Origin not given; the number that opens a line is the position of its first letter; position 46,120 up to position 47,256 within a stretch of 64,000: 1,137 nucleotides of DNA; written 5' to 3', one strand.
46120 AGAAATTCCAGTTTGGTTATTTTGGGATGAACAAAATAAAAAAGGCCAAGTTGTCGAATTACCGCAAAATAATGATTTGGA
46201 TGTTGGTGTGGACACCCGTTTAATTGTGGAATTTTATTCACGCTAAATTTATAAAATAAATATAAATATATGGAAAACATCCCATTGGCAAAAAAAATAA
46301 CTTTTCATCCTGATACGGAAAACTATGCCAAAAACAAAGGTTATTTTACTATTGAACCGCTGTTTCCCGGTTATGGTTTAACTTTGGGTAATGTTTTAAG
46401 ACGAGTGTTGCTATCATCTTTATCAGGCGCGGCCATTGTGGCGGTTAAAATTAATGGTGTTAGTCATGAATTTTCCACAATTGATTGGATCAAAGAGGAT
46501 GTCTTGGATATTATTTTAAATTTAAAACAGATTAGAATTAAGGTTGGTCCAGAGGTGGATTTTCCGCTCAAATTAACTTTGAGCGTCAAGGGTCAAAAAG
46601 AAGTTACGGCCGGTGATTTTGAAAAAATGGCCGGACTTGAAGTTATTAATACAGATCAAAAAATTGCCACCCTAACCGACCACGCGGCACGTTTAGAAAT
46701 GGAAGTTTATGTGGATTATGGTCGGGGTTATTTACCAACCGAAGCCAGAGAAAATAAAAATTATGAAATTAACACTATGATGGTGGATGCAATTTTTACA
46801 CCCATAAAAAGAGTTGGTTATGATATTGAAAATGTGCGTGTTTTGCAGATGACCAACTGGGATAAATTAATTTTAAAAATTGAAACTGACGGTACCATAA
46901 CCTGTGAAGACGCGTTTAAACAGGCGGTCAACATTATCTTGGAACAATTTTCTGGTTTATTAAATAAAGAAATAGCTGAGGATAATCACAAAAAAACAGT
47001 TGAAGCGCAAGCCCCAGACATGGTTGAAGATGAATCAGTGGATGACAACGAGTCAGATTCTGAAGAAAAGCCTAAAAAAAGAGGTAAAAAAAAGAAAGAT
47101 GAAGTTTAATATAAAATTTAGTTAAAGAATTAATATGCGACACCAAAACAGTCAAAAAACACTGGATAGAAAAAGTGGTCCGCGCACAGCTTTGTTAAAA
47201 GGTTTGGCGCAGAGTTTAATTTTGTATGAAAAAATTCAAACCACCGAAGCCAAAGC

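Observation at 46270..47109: rpoA encodes only the alpha N-terminal domain; the alpha-CTD is replaced by a short acidic/lysine tail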

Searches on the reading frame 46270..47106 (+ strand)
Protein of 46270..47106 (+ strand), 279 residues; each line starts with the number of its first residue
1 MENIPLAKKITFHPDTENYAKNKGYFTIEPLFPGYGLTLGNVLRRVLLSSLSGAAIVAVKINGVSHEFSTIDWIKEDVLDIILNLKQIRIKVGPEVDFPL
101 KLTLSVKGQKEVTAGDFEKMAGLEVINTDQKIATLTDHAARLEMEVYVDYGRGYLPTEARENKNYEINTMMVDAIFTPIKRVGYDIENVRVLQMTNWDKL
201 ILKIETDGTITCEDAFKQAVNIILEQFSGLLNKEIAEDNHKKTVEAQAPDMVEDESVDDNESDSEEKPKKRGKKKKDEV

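Call 3: search_protein_families(library=pfam, proteins=[window:46270-47106:+], max_evalue=10)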
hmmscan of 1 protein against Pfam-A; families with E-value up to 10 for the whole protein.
window:46270-47106:+ (279 aa): 4 families
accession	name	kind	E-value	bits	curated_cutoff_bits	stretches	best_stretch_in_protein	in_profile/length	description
PF01000.31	RNA_pol_A_bac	-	2.9e-31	108.6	33.9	1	59-177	1-119/119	RNA polymerase Rpb3/RpoA insert domain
PF01193.29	RNA_pol_L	-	2.2e-21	75.8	24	1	29-227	1-74/74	RNA polymerase Rpb3/Rpb11 dimerisation domain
PF13656.11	RNA_pol_L_2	-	0.00024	21.2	27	1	198-231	40-73/75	RNA polymerase Rpb3/Rpb11 dimerisation domain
PF15937.10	PrlF_antitoxin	-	0.016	15.8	32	1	190-243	18-72/99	prlF antitoxin for toxin YhaV_toxin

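Call 4: search_protein_families(library=ncbifam, proteins=[window:46270-47106:+], max_evalue=10)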
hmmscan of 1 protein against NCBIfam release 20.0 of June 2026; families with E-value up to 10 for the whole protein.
window:46270-47106:+ (279 aa): 11 families
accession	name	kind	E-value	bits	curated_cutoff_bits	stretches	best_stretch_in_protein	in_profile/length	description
NF003519.0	PRK05182.2-5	equivalog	7.4e-84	281.4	277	1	15-253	13-231/320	DNA-directed RNA polymerase subunit alpha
TIGR02027.1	rpoA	equivalog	5.6e-77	258.9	227.8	1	24-251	2-228/298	DNA-directed RNA polymerase subunit alpha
NF003513.0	PRK05182.1-2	equivalog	2.8e-75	253.3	302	1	14-245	17-245/338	DNA-directed RNA polymerase subunit alpha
NF003516.0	PRK05182.2-2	equivalog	2.4e-73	247.1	353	1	17-246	14-240/315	DNA-directed RNA polymerase subunit alpha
NF003515.0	PRK05182.2-1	equivalog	1.6e-66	224.8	406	1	20-245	17-239/314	DNA-directed RNA polymerase subunit alpha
NF003517.0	PRK05182.2-3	equivalog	1.2e-65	221.7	356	1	17-242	17-244/344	DNA-directed RNA polymerase subunit alpha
NF003514.0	PRK05182.1-4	equivalog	4.8e-64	216.1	434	1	17-238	12-228/338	DNA-directed RNA polymerase subunit alpha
NF003518.0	PRK05182.2-4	equivalog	3.6e-55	187.3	523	1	20-257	15-246/312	DNA-directed RNA polymerase subunit alpha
NF001988.0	PRK00783.1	equivalog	5e-06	26.4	153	1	184-233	213-260/266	DNA-directed RNA polymerase subunit D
NF002233.0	PRK01146.1-1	equivalog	0.00041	20.2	79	1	198-226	51-79/92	DNA-directed RNA polymerase subunit L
NF007429.0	PRK09974.1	equivalog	0.033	14.1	125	1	190-258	31-104/114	type II toxin-antitoxin system PrlF family antitoxin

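Call 5: find_homologous_proteins(query=window:46270-47106:+)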
Query window:46270-47106:+ (279 aa): 7999 proteins with E <= 0.001 among 8000 candidates; the best 120 are listed.
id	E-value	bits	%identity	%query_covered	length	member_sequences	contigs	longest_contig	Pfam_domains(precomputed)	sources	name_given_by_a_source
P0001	3.4e-179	612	100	100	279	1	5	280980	PF01000.32,PF01193.30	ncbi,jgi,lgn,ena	-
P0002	1.1e-149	515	84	95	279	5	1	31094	PF01000.32,PF01193.30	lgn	-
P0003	6.0e-102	359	58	100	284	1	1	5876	PF01000.32,PF01193.30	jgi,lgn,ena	-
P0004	1.1e-101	358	58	100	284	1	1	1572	PF01000.32,PF01193.30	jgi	jgi:DNA-directed RNA polymerase subunit alpha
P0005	7.6e-101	355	58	100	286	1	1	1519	PF01000.32,PF01193.30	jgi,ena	-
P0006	1.9e-97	344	62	90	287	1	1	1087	PF01000.32,PF01193.30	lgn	-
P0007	1.2e-96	341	67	82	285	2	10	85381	PF01000.32,PF01193.30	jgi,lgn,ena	jgi:DNA-directed RNA polymerase subunit alpha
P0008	1.5e-96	341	64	84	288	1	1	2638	PF01000.32,PF01193.30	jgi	jgi:DNA-directed RNA polymerase subunit alpha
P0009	1.1e-95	338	64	83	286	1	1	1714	PF01000.32,PF01193.30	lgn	-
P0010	1.1e-91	325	62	84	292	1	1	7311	PF01000.32,PF01193.30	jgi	jgi:DNA-directed RNA polymerase subunit alpha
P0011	7.5e-91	322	62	83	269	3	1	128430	PF01000.32,PF01193.30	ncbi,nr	ncbi:MAG: DNA-directed RNA polymerase subunit alpha [Patescibacteria group bacterium]|nr:DNA-directe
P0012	2.9e-90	320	64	82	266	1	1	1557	PF01000.32,PF01193.30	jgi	jgi:DNA-directed RNA polymerase subunit alpha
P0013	1.2e-89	318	66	82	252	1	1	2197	PF01000.32,PF01193.30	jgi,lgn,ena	-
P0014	1.4e-88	315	62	82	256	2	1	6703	PF01000.32,PF01193.30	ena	-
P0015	3.1e-88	314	63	82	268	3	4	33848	PF01000.32,PF01193.30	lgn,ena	-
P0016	1.3e-87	312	64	84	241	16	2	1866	PF01000.32,PF01193.30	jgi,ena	-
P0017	5.2e-84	300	55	83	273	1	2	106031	PF01000.32,PF01193.30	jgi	-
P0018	3.5e-83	297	60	84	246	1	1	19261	PF01000.32,PF01193.30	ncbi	ncbi:MAG: DNA-directed RNA polymerase subunit alpha [Patescibacteria group bacterium]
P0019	1.8e-81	292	59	82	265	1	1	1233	PF01000.32,PF01193.30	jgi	jgi:DNA-directed RNA polymerase subunit alpha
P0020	2.2e-81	291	59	84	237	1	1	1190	PF01000.32,PF01193.30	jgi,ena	-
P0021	5.8e-80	287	59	81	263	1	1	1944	PF01000.32,PF01193.30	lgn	-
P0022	1.8e-79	285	53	92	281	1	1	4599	PF01000.32,PF01193.30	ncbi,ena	-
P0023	3.9e-78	281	51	96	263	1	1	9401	PF01000.32,PF01193.30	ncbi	-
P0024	4.1e-78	281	58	84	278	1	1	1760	PF01000.32,PF01193.30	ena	-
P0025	5.0e-78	280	56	83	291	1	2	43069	PF01000.32,PF01193.30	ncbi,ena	-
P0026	5.3e-78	280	55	83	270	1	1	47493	PF01000.32,PF01193.30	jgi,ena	jgi:DNA-directed RNA polymerase subunit alpha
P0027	2.5e-77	278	55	83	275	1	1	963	PF01000.32,PF01193.30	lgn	-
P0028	1.1e-76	276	51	99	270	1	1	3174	PF01000.32,PF01193.30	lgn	-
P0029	1.4e-76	275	50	99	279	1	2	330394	PF01000.32,PF01193.30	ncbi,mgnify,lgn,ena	ncbi:MAG: DNA-directed RNA polymerase subunit alpha [Patescibacteria group bacterium]|mgnify:CR=1 FL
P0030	2.6e-76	275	50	100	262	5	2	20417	PF01000.32,PF01193.30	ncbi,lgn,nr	ncbi:DNA-directed RNA polymerase subunit alpha [Patescibacteria group bacterium]|nr:DNA-directed RNA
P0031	3.3e-76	274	57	84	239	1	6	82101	PF01000.32,PF01193.30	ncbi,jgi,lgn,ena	-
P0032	5.2e-76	274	51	100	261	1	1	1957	PF01000.32,PF01193.30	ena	-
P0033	9.3e-76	273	54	86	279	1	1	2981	PF01000.32,PF01193.30,PF13656.12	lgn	-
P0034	1.3e-75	272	51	100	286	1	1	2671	PF01000.32,PF01193.30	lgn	-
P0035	1.3e-75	272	49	99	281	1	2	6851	PF01000.32,PF01193.30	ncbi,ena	-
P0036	3.1e-75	271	52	95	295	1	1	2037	PF01000.32,PF01193.30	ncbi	-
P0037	3.8e-75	271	55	90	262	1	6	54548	PF01000.32,PF01193.30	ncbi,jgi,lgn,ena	-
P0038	4.8e-75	270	52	98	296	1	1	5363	PF01000.32,PF01193.30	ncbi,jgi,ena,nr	ncbi:DNA-directed RNA polymerase subunit alpha [Patescibacteria group bacterium]|nr:DNA-directed RNA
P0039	4.9e-75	270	54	86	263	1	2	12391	PF01000.32,PF01193.30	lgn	-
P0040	7.6e-75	270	54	95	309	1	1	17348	PF01000.32,PF03118.22,PF01193.30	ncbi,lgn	-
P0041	8.6e-75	270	56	84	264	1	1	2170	PF01000.32,PF01193.30,PF13656.12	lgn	-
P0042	9.7e-75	269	54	94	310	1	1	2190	PF01000.32,PF03118.22,PF01193.30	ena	-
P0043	1.6e-74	269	60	82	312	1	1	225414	PF01000.32,PF03118.22,PF01193.30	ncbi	-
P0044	2.2e-74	268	53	82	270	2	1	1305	PF01000.32,PF01193.30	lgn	-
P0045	2.6e-74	268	50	99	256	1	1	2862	PF01000.32,PF01193.30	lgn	-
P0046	2.9e-74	268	50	99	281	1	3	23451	PF01000.32,PF01193.30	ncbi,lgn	-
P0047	4.1e-74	267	59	82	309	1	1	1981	PF01000.32,PF03118.22,PF01193.30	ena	-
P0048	4.2e-74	267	57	82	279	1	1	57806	PF01000.32,PF01193.30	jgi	-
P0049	5.0e-74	267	54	84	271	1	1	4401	PF01000.32,PF01193.30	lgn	-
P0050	5.2e-74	267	56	81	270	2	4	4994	PF01000.32,PF01193.30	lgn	-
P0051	5.6e-74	267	51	92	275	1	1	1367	PF01000.32,PF01193.30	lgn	-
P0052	6.3e-74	267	52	85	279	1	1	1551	PF01000.32,PF01193.30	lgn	-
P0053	6.7e-74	267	57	82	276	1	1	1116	PF01000.32,PF01193.30,PF13656.12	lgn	-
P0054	8.8e-74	266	49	99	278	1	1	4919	PF01000.32,PF01193.30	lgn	-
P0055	9.1e-74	266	54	94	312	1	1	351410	PF01000.32,PF03118.22,PF01193.30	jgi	jgi:DNA-directed RNA polymerase subunit alpha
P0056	9.3e-74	266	54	91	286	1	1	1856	PF01000.32,PF01193.30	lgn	-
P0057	1.3e-73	266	54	84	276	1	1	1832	PF01000.32,PF01193.30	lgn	-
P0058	1.3e-73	266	51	100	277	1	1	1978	PF01000.32,PF01193.30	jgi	jgi:DNA-directed RNA polymerase subunit alpha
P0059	2.1e-73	265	50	100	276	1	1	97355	PF01000.32,PF01193.30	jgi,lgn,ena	-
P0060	3.0e-73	265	53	84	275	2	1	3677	PF01000.32,PF01193.30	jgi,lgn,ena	-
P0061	3.2e-73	264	51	100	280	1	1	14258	PF01000.32,PF01193.30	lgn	-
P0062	3.3e-73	264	50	95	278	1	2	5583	PF01000.32,PF01193.30,PF13656.12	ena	-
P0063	3.7e-73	264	54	89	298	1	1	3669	PF01000.32,PF01193.30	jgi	-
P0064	4.7e-73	264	58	82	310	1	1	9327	PF01000.32,PF03118.22,PF01193.30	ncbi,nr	ncbi:MAG: DNA-directed RNA polymerase subunit alpha [Candidatus Doudnabacteria bacterium]|nr:DNA-dir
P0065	4.9e-73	264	57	83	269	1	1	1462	PF01000.32,PF01193.30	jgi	-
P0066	7.5e-73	263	53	84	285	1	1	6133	PF01000.32,PF01193.30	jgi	-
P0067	7.6e-73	263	53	85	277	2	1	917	PF01000.32,PF01193.30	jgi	-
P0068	7.6e-73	263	53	94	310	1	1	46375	PF01000.32,PF03118.22,PF01193.30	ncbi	-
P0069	7.9e-73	263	49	99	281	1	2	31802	PF01000.32,PF01193.30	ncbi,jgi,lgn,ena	-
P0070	1.1e-72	263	60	77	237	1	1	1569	PF01000.32,PF01193.30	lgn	-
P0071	1.1e-72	263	52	83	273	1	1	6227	PF01000.32,PF01193.30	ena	-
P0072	1.4e-72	262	54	94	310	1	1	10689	PF01000.32,PF03118.22,PF01193.30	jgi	jgi:DNA-directed RNA polymerase subunit alpha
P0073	1.4e-72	262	57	82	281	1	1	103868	PF01000.32,PF01193.30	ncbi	ncbi:MAG: DNA-directed RNA polymerase subunit alpha [Patescibacteria group bacterium]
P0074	1.6e-72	262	51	90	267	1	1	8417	PF01000.32,PF01193.30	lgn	-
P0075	1.6e-72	262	49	97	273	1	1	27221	PF01000.32,PF01193.30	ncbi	-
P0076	1.7e-72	262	54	82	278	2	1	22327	PF01000.32,PF01193.30,PF13656.12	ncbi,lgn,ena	-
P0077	2.0e-72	262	53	94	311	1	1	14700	PF01000.32,PF03118.22,PF01193.30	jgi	jgi:DNA-directed RNA polymerase subunit alpha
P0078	2.1e-72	262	54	95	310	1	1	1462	PF01000.32,PF03118.22,PF01193.30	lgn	-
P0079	2.1e-72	262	56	83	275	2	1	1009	PF01000.32,PF01193.30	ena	-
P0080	2.3e-72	262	57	81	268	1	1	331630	PF01000.32,PF01193.30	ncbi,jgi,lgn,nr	ncbi:MAG: DNA-directed RNA polymerase subunit alpha [Patescibacteria group bacterium]|jgi:DNA-direct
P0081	2.6e-72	262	52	84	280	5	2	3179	PF01000.32,PF01193.30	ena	-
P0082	2.8e-72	261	57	81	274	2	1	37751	PF01000.32,PF01193.30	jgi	jgi:DNA-directed RNA polymerase subunit alpha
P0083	3.5e-72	261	55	84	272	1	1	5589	PF01000.32,PF01193.30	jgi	jgi:DNA-directed RNA polymerase subunit alpha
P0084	3.7e-72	261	55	87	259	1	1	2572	PF01000.32,PF01193.30,PF13656.12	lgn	-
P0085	3.9e-72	261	53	94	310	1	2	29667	PF01000.32,PF03118.22,PF01193.30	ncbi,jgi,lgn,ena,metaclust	ncbi:MAG TPA: DNA-directed RNA polymerase subunit alpha [Patescibacteria group bacterium]|metaclust:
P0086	5.0e-72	261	53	94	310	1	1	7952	PF01000.32,PF03118.22,PF01193.30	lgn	-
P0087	5.0e-72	261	49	99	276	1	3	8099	PF01000.32,PF01193.30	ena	-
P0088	5.1e-72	261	53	94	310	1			PF01000.32,PF03118.22,PF01193.30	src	-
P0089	5.2e-72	261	57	84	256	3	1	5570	PF01000.32,PF01193.30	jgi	jgi:DNA-directed RNA polymerase subunit alpha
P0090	5.6e-72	260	49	100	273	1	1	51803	PF01000.32,PF01193.30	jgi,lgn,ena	-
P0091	6.8e-72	260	53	83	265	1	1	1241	PF01000.32,PF01193.30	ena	-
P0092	7.4e-72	260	52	90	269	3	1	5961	PF01000.32,PF01193.30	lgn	-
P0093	8.0e-72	260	56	82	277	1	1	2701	PF01000.32,PF01193.30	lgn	-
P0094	8.5e-72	260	53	83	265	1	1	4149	PF01000.32,PF01193.30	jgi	-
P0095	8.5e-72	260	53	83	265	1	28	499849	PF01000.32,PF01193.30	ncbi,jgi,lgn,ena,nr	ncbi:MAG TPA: DNA-directed RNA polymerase subunit alpha [bacterium]|nr:DNA-directed RNA polymerase s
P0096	9.3e-72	260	50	99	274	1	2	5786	PF01000.32,PF01193.30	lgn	-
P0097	9.9e-72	260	51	89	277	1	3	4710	PF01000.32,PF01193.30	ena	-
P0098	1.0e-71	260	51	100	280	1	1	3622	PF01000.32,PF01193.30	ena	-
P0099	1.0e-71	260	54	84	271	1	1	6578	PF01000.32,PF01193.30,PF13656.12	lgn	-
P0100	1.1e-71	259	54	85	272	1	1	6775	PF01000.32,PF01193.30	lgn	-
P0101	1.1e-71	259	53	83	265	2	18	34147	PF01000.32,PF01193.30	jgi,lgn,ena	-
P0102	1.3e-71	259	49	88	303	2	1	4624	PF01000.32,PF01193.30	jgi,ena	-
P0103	1.4e-71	259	56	84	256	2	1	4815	PF01000.32,PF01193.30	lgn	-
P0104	1.5e-71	259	54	83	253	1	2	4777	PF01000.32,PF01193.30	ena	-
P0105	1.6e-71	259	55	82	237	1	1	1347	PF01000.32,PF01193.30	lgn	-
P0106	1.7e-71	259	49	95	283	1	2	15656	PF01000.32,PF01193.30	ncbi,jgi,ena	-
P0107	1.7e-71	259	55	83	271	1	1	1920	PF01000.32,PF01193.30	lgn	-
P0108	1.8e-71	259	49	99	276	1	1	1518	PF01000.32,PF01193.30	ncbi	-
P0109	1.8e-71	259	54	82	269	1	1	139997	PF01000.32,PF01193.30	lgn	-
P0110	1.8e-71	259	55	84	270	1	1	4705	PF01000.32,PF01193.30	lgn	-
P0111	2.4e-71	258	52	82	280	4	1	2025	PF01000.32,PF01193.30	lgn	-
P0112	2.5e-71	258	51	100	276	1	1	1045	PF01000.32,PF01193.30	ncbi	-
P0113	2.8e-71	258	51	87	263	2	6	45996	PF01000.32,PF01193.30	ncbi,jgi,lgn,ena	-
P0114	3.1e-71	258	58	84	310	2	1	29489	PF01000.32,PF03118.22,PF01193.30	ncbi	-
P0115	3.3e-71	258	49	93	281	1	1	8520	PF01000.32,PF01193.30,PF13656.12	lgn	-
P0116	4.1e-71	258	58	76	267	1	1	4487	PF01000.32,PF01193.30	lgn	-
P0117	4.3e-71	258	55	83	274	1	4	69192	PF01000.32,PF01193.30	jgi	-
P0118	4.4e-71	257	55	82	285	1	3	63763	PF01000.32,PF01193.30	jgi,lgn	-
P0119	4.5e-71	257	54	83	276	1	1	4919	PF01000.32,PF01193.30,PF13656.12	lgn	-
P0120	4.5e-71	257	57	84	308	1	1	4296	PF01000.32,PF03118.22,PF01193.30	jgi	-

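Call 18: find_encoding_contigs(protein=P0001, flank=10000, max_places=3)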
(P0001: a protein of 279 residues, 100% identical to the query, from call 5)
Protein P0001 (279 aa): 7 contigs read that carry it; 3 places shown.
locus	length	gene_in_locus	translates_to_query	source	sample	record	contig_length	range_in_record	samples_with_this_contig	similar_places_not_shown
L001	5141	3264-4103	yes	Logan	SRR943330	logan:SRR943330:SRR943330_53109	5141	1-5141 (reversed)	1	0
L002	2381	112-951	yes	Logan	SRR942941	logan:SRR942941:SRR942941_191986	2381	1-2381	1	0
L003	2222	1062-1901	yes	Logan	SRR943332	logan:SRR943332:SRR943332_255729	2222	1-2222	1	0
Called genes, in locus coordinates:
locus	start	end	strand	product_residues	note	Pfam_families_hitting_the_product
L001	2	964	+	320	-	?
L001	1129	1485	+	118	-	PF01176:eIF-1a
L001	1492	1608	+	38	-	PF00444:Ribosomal_L36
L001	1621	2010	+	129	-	PF00416:Ribosomal_S13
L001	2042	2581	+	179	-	PF00411:Ribosomal_S11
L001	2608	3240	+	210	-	PF00163:Ribosomal_S4, PF01479:S4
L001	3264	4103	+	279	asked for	PF01193:RNA_pol_L, PF01000:RNA_pol_A_bac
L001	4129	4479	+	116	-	PF01196:Ribosomal_L17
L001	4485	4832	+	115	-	PF00572:Ribosomal_L13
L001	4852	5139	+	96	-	?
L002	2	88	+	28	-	?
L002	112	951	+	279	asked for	PF01193:RNA_pol_L, PF01000:RNA_pol_A_bac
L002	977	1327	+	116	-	PF01196:Ribosomal_L17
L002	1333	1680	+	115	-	PF00572:Ribosomal_L13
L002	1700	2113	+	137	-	PF00380:Ribosomal_S9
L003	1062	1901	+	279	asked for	PF01193:RNA_pol_L, PF01000:RNA_pol_A_bac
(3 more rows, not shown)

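Call 23: find_related_loci(query=A1, collection=genome_contigs, flank=2500)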
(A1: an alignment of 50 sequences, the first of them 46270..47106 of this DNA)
Query A1 (279 aa) in genome_contigs; peptide patterns used: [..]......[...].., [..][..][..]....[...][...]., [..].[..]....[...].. (x = any residue, [..] = any of these).
600 stretches matched a pattern (row limit reached: there are more); 595 encode a relative of the query (tblastn E <= 1e-3); the best 80 are kept; 80 distinct loci.
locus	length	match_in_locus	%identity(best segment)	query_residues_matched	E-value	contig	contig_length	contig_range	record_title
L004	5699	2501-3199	63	3-232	4e-96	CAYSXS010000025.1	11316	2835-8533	MAG TPA_asm: uncultured Gammaproteobacteria bacterium isolate SRP104257_co1_382 genome assembly, contig: NODE_4326_lengt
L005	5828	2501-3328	49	1-276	2e-79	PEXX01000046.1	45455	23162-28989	MAG: Candidatus Kuenenbacteria bacterium CG08_land_8_20_14_0_20_37_23 CG08_land_8_20_14_0.20_scaffold_169_c, whole genom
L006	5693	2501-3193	51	1-237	7e-78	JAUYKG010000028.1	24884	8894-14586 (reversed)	MAG: Candidatus Veblenbacteria bacterium isolate C24_metabat.bin.183 C24_k141_1058672, whole genome shotgun sequence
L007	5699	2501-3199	51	1-238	2e-73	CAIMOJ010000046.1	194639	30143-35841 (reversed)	Candidatus Uhrbacteria bacterium isolate LJ_bin-4636 genome assembly, contig: bin-4636:46/76, whole genome shotgun seque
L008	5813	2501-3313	46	1-276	2e-72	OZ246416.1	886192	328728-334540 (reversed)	MAG: uncultured Gammaproteobacteria bacterium isolate binchicken_co266_193 genome assembly, chromosome: 1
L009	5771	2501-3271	48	1-260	1e-72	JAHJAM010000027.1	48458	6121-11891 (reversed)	MAG: Patescibacteria group bacterium isolate Modern_marine.mb.212 Modern_marine.mb.212_k141_2320739, whole genome shotgu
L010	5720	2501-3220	51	1-244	6e-72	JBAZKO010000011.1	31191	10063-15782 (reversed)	MAG: Patescibacteria group bacterium isolate SO_2017_LW4_145 scaffold_3164_c1_LW137-91_2017, whole genome shotgun sequen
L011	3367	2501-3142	52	20-235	3e-71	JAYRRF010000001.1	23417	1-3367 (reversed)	MAG: Candidatus Moraniibacteriota bacterium isolate XM1_ASGE3bin.23 k141_14453, whole genome shotgun sequence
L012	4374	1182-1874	53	1-237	3e-71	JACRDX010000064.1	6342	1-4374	MAG: Candidatus Falkowbacteria bacterium isolate NC_groundwater_1684_Pr3_B-0.1um_41_9 SR-2_scaffold_141_3502596, whole g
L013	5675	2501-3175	53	1-230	7e-71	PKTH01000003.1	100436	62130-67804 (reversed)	MAG: Candidatus Parcubacteria bacterium isolate BM507 sc_98, whole genome shotgun sequence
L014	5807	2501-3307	47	1-277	2e-70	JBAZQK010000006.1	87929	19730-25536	MAG: Patescibacteria group bacterium isolate SO_2017_SWC_51 scaffold_257_c2_LP-4_2017, whole genome shotgun sequence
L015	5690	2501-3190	50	1-235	8e-70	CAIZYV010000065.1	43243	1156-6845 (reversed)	Candidatus Falkowbacteria bacterium isolate Loc090907-5m_bin-395 genome assembly, contig: bin-395:065/114, whole genome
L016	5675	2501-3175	50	1-230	9e-70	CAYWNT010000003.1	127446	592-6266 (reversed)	MAG TPA_asm: uncultured Gammaproteobacteria bacterium isolate SRP077602_co7_178 genome assembly, contig: NODE_327_length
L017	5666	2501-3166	52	22-247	2e-69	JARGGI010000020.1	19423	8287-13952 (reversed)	MAG: Patescibacteria group bacterium isolate C14-28 NODE_20_length_19423_cov_19.792050, whole genome shotgun sequence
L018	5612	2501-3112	53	22-227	2e-69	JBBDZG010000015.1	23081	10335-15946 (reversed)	MAG: Patescibacteria group bacterium isolate LejiaD_65_15 Lejia_D_3613_length_23081_cov_9, whole genome shotgun sequence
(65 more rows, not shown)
